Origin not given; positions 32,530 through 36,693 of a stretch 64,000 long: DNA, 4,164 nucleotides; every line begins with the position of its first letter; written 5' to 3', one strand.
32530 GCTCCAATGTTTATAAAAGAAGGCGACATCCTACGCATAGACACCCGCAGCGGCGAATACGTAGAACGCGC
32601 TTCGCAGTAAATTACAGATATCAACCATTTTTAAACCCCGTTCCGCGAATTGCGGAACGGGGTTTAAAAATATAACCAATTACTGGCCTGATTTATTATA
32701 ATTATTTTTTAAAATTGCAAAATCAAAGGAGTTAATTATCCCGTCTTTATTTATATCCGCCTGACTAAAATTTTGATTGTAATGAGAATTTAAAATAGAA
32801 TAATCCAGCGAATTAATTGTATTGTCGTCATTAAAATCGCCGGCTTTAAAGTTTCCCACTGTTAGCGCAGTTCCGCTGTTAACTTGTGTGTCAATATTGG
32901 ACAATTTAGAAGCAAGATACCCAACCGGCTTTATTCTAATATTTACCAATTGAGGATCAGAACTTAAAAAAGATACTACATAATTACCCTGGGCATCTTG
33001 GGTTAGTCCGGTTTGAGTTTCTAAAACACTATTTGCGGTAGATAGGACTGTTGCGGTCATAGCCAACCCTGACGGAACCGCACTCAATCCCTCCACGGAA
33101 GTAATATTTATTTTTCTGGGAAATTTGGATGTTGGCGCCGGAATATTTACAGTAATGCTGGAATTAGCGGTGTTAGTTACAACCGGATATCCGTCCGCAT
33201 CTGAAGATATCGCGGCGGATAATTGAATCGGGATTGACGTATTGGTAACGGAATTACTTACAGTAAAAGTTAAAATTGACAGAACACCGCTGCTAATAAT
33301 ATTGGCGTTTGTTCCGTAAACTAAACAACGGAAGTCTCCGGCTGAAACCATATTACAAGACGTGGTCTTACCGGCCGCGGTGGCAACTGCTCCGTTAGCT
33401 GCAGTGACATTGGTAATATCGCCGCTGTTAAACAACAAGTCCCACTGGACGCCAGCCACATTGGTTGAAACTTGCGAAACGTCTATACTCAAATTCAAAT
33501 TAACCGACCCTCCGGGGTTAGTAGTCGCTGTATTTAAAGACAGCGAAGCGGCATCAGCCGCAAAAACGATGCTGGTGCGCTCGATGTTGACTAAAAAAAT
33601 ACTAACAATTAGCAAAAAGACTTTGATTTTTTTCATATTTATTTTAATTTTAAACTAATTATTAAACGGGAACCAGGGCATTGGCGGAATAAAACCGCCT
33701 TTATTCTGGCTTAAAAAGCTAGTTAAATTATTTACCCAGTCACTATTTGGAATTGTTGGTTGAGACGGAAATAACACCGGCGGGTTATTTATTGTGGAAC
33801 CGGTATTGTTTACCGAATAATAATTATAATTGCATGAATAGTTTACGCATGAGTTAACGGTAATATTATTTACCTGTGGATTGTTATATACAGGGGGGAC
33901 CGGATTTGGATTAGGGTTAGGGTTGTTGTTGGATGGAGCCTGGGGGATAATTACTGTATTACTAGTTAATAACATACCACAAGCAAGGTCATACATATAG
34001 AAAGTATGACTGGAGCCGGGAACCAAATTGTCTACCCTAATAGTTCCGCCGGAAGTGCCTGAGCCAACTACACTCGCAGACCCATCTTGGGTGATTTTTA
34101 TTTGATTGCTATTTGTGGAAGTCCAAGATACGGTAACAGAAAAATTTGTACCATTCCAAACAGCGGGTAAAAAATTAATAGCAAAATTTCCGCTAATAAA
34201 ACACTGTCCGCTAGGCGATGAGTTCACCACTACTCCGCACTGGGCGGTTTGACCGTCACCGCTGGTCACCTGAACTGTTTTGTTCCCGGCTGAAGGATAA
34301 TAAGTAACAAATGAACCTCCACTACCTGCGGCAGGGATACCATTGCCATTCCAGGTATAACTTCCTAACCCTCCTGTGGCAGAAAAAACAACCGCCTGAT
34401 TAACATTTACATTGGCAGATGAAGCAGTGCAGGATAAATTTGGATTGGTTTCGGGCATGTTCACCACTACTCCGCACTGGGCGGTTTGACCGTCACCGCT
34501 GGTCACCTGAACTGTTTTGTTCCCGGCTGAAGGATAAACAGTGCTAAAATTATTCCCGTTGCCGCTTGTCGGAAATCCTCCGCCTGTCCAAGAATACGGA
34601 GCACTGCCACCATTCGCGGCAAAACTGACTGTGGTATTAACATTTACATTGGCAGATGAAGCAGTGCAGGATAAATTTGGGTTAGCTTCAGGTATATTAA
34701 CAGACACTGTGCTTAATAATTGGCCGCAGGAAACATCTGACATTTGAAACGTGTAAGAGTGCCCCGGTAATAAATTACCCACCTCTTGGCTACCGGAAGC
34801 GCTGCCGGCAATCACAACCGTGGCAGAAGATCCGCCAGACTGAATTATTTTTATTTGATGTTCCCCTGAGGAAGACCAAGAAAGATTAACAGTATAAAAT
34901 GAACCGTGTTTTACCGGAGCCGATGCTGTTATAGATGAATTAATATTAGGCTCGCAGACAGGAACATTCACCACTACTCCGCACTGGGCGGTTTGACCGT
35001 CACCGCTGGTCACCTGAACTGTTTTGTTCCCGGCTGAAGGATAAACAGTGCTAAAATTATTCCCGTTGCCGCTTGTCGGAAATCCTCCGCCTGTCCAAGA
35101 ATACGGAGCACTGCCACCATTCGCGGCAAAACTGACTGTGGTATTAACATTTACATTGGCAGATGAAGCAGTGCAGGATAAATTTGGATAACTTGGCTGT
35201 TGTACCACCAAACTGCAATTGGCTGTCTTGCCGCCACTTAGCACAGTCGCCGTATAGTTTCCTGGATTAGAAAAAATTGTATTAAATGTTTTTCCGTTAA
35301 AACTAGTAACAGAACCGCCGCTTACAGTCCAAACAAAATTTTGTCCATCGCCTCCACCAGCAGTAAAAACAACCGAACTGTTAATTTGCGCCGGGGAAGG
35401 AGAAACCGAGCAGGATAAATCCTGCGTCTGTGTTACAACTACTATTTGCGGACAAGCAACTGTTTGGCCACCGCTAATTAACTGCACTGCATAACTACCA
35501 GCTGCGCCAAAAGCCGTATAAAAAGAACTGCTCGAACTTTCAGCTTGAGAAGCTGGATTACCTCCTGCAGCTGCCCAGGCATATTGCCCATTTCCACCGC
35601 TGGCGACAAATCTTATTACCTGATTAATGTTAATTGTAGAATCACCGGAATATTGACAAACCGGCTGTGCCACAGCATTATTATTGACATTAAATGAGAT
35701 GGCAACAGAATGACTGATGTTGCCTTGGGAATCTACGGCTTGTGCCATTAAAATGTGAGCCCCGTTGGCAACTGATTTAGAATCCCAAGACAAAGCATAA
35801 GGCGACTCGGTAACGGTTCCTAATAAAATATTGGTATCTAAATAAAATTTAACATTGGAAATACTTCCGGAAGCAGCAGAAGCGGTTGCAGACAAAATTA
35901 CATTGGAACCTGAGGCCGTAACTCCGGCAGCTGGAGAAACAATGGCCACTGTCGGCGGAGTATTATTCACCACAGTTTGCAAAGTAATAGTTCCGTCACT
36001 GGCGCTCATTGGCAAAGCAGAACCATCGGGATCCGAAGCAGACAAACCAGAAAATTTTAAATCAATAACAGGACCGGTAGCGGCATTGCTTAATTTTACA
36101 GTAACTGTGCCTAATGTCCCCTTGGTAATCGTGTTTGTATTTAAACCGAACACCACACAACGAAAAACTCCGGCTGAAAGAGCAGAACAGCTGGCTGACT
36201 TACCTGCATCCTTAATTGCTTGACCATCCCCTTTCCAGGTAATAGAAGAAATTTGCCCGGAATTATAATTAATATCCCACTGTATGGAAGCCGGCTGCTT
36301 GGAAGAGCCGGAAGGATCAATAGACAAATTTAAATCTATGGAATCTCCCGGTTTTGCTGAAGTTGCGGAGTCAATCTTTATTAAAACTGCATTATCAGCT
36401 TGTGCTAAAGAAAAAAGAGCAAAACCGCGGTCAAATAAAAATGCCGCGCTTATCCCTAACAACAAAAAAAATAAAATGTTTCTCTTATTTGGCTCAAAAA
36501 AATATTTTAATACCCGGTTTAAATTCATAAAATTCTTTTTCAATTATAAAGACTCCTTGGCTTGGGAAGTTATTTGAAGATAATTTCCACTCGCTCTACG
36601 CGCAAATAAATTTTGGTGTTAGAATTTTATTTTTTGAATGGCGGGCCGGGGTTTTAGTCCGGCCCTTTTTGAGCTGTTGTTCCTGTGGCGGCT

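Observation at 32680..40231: Operon of five secreted cohesin-like / dockerin / FN3 / PKD / Big_2 proteins with no enzymes: candidate cellulosome-style cell-surface assembly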

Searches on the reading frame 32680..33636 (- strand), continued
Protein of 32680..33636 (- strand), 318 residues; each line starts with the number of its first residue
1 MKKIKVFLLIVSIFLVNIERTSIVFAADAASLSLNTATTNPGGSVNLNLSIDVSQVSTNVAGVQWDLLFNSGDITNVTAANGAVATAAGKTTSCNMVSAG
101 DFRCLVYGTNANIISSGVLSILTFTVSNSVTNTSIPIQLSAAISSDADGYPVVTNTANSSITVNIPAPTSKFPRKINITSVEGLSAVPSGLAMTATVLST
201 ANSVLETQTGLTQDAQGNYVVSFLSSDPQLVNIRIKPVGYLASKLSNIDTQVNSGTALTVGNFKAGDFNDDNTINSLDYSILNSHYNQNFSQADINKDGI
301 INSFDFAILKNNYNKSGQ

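Call 101: find_encoding_contigs(protein=P0004, flank=10000, max_places=3)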
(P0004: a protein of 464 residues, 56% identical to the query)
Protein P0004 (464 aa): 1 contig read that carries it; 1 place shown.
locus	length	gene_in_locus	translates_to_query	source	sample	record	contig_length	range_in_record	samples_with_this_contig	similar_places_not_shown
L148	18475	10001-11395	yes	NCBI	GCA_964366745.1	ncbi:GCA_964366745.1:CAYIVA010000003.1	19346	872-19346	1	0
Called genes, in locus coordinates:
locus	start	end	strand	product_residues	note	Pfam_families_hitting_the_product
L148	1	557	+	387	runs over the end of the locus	PF13173:AAA_14, PF13635:DUF4143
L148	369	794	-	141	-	-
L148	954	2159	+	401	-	PF13173:AAA_14, PF13635:DUF4143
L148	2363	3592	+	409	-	PF01637:ATPase_2 (faint), PF13173:AAA_14, PF13635:DUF4143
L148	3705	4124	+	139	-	PF05635:23S_rRNA_IVP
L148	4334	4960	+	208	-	-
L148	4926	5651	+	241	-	PF08843:AbiEii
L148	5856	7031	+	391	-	PF13173:AAA_14, PF13635:DUF4143, PF08279:HTH_11 (weak)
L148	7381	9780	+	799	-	PF00041:fn3 (weak), PF17957:Big_7, PF16656:Pur_ac_phosph_N, PF00041:fn3 (weak)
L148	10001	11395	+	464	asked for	PF00041:fn3 (faint), PF00404:Dockerin_1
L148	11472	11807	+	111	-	PF00404:Dockerin_1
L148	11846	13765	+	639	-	PF19077:Big_13 (faint), PF00041:fn3 (faint), PF25788:Ig_Rha78A_N (faint), PF17957:Big_7, PF00404:Dockerin_1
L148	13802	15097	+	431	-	-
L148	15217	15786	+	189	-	-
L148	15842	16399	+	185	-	-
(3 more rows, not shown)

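Call 102: find_encoding_contigs(protein=P0005, flank=10000, max_places=3)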
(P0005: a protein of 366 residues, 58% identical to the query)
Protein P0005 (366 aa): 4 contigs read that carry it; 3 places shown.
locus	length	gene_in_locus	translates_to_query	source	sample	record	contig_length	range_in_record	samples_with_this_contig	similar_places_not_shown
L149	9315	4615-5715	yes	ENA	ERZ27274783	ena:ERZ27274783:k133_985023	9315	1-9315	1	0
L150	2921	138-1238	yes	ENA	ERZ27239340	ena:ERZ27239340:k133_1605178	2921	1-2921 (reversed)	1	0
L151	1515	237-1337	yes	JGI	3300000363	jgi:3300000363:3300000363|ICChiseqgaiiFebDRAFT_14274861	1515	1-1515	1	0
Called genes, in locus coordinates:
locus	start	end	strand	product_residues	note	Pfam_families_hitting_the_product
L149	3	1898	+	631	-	?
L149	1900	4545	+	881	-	PF18370:RGI_lyase (faint), PF00041:fn3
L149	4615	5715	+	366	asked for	PF00041:fn3 (weak), PF16656:Pur_ac_phosph_N (weak), PF17957:Big_7, PF00404:Dockerin_1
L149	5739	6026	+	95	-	PF00404:Dockerin_1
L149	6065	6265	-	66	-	-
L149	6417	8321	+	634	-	PF00963:Cohesin, PF00041:fn3 (weak), PF16656:Pur_ac_phosph_N (weak), PF17957:Big_7, PF00404:Dockerin_1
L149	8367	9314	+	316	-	?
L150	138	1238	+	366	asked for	PF00041:fn3 (weak), PF16656:Pur_ac_phosph_N (weak), PF17957:Big_7, PF00404:Dockerin_1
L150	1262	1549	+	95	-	PF00404:Dockerin_1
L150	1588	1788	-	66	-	-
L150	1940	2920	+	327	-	?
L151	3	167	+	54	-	?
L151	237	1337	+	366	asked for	PF00041:fn3 (weak), PF16656:Pur_ac_phosph_N (weak), PF17957:Big_7, PF00404:Dockerin_1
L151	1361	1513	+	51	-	?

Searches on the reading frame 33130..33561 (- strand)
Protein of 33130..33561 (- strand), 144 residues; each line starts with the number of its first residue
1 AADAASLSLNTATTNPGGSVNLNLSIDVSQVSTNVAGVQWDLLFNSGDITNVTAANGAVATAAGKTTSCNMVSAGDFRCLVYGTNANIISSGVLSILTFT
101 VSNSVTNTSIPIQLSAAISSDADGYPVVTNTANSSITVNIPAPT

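Call 56: search_protein_families(library=pfam, alignment_id=A2, max_evalue=0.01)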
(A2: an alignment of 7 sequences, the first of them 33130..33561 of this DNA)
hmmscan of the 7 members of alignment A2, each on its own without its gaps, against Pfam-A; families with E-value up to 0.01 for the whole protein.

A. member 1, window:33130-33561:- (144 aa): 1 family
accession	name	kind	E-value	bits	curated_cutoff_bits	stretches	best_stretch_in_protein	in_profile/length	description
PF00963.24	Cohesin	-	8e-06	26.5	24.1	1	7-140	3-139/139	Cohesin domain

B. families by the number of members that match (of 7 scanned): 1 family
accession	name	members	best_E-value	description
PF00963.24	Cohesin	5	9.3e-08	Cohesin domain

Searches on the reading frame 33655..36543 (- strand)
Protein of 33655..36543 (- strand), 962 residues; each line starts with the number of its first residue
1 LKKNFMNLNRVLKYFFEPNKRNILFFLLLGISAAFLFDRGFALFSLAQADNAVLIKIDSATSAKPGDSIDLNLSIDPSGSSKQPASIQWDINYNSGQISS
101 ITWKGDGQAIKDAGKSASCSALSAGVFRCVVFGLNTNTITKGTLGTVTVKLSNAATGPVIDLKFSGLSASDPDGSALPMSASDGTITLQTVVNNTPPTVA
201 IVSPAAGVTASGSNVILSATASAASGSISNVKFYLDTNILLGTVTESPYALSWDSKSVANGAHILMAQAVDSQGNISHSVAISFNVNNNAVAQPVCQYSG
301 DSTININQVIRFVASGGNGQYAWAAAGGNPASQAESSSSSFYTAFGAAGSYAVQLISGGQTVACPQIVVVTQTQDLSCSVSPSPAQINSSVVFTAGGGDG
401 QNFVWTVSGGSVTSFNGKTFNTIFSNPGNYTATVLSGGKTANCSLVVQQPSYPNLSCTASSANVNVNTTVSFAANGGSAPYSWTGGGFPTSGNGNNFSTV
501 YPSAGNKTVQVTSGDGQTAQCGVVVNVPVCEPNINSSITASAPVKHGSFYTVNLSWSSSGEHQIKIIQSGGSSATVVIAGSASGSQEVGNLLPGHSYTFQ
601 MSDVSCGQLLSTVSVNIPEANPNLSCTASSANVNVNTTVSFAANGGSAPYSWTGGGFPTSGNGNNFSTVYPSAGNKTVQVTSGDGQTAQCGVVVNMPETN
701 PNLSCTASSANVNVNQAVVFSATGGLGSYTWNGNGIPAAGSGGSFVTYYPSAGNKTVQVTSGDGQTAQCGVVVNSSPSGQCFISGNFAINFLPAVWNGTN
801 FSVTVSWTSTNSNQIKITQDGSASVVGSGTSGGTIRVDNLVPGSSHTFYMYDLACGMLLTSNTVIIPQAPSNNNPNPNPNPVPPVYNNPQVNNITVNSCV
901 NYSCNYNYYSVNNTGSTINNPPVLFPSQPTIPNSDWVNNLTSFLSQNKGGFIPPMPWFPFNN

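Call 3: search_protein_families(library=pfam, proteins=[window:33655-36543:-], max_evalue=1)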
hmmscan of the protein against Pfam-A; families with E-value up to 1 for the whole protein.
window:33655-36543:- (962 aa): 7 families
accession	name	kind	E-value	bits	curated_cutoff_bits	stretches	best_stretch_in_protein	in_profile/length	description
PF17957.7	Big_7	-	2.2e-15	57.5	24.1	1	197-265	1-68/70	Bacterial Ig domain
PF06832.18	BiPBP_C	-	5.9e-15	55.4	26.8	1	711-768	28-87/90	Penicillin-Binding Protein C-terminus Family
PF00801.26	PKD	-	4.2e-14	52.7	23.5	4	376-434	2-63/80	PKD domain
PF18911.6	PKD_4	-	1.6e-09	38.1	27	3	626-690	13-76/85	PKD domain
PF14155.11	DUF4307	-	0.00073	19.8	27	0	658-692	32-66/111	Domain of unknown function (DUF4307)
PF18897.5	Gp3-like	-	0.13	12.6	23.6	0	668-708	74-108/191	Recombination directionality factor-like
PF01126.25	Heme_oxygenase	-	0.22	11.7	23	1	586-623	112-149/204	Heme oxygenase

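Call 4: search_protein_families(library=ncbifam, proteins=[window:33655-36543:-], max_evalue=1)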
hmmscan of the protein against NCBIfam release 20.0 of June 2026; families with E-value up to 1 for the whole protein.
window:33655-36543:- (962 aa): 2 families
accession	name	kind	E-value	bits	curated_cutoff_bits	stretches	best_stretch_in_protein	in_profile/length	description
NF047441.1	Lepto_OmpL47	equivalog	0.12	12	250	1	259-289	295-325/336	multi-beta-barrel domain surface protein OmpL47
NF008414.0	PRK11240.1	equivalog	0.23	9.5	1121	0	384-446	711-772/774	peptidoglycan glycosyltransferase PbpC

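Call 15: list_cluster_members(proteins=[P0001, window:33655-36543:-, window:36596-37219:-, window:37294-37785:-, window:37844-40231:-])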
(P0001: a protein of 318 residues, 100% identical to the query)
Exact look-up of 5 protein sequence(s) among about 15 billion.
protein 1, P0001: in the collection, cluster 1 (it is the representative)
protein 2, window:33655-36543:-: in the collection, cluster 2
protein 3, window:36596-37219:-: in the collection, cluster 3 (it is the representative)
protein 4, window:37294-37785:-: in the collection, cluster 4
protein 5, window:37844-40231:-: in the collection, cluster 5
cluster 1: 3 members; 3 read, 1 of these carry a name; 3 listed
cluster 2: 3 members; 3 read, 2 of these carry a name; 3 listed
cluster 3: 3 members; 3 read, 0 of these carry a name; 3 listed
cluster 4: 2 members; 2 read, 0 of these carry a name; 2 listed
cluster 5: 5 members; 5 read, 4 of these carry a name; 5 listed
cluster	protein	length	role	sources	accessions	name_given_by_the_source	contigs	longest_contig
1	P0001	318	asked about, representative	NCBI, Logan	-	-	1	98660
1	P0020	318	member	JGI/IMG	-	hypothetical protein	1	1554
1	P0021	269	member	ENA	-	-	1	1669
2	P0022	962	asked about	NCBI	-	-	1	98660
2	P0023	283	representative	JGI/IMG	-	hypothetical protein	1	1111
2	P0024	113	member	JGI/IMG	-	hypothetical protein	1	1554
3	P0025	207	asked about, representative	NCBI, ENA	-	-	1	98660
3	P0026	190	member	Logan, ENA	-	-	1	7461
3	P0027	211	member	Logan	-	-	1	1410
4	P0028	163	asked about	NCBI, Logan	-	-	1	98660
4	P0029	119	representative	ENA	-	-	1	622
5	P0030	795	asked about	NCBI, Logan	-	-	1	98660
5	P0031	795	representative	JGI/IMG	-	uncharacterized cupredoxin-like copper-binding protein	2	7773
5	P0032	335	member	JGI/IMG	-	hypothetical protein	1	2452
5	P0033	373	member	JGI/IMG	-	hypothetical protein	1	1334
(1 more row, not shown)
